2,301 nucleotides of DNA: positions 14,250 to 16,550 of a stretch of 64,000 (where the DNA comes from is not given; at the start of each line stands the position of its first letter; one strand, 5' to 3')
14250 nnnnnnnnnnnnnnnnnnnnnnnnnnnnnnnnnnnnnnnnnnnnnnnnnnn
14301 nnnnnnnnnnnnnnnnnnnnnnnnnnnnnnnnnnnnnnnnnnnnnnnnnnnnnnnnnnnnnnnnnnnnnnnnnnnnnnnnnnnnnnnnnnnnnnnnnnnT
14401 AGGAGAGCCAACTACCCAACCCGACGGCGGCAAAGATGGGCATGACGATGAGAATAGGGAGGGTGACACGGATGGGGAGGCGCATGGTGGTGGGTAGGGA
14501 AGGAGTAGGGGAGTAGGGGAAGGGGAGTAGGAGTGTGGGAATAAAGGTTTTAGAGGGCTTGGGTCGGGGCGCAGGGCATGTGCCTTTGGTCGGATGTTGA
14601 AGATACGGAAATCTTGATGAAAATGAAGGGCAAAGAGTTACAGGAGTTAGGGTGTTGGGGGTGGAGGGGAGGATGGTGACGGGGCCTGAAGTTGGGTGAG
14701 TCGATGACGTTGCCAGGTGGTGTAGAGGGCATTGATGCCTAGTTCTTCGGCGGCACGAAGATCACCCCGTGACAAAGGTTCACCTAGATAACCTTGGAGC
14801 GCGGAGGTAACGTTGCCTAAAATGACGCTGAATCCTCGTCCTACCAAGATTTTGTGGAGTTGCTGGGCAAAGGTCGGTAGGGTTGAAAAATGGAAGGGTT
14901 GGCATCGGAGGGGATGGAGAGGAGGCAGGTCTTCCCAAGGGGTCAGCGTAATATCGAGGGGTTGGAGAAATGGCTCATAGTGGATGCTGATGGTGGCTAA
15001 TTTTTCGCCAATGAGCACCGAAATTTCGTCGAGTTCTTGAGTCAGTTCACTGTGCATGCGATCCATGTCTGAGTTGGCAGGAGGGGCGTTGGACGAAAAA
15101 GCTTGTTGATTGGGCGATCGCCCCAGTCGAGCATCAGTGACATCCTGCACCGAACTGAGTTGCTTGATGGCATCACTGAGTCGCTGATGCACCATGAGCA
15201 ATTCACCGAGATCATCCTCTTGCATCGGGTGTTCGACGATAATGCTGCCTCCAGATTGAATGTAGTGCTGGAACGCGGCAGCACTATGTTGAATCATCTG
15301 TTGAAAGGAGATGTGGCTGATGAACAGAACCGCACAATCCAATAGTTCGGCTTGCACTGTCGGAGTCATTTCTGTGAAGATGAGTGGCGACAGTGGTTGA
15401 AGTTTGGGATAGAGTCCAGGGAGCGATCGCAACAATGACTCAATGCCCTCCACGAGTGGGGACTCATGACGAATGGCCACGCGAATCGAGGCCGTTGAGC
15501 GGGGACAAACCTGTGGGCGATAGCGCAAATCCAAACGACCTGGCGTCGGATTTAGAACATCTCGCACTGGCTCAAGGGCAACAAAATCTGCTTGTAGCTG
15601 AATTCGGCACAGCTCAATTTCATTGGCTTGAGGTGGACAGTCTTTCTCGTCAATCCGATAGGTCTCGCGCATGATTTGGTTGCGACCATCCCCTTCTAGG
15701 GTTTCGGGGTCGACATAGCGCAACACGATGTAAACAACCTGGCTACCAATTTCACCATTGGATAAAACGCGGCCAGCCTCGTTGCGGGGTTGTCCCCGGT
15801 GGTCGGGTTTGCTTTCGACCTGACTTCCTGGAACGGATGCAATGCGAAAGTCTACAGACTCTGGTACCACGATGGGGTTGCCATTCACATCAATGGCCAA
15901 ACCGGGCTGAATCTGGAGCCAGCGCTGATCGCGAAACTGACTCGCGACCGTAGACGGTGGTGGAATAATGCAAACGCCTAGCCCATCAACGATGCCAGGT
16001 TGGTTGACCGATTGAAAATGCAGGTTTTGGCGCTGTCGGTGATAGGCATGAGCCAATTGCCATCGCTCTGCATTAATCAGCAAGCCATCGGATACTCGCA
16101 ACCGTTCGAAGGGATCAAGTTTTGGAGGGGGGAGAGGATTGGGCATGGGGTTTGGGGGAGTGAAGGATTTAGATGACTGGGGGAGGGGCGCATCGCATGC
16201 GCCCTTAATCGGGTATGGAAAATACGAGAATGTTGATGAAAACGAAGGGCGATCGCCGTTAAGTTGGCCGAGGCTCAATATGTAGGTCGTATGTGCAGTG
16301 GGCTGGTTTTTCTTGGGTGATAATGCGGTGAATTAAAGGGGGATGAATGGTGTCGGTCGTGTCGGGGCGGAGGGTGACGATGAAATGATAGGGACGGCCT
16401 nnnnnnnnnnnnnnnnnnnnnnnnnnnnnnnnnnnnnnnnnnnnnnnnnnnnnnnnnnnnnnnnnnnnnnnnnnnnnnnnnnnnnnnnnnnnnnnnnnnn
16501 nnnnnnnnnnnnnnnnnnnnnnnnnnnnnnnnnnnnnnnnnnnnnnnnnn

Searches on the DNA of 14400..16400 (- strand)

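Call 13: search_rna_families(source=window, start=14400, end=16400, threshold=evalue, max_evalue=10)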
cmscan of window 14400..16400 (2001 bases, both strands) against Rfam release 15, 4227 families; matches with E-value up to 10: 1.
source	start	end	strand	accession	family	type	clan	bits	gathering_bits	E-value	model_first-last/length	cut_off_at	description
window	14590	14644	+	RF01276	sR53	Gene; snRNA; snoRNA; CD-box;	-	16.4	49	0.78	1-60/60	no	Small nucleolar RNA sR53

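Call 43: search_dna_similar(query=window:16147-16258:-, collection=plasmids, mode=distant, max_evalue=0.01, max_rows=10)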
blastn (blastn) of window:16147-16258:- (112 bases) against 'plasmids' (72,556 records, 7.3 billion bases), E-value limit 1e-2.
No match.

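Call 44: search_dna_similar(query=window:14530-14646:-, collection=plasmids, mode=distant, max_evalue=0.01, max_rows=10)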
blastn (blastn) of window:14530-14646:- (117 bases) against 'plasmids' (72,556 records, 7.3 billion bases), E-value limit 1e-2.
No match.
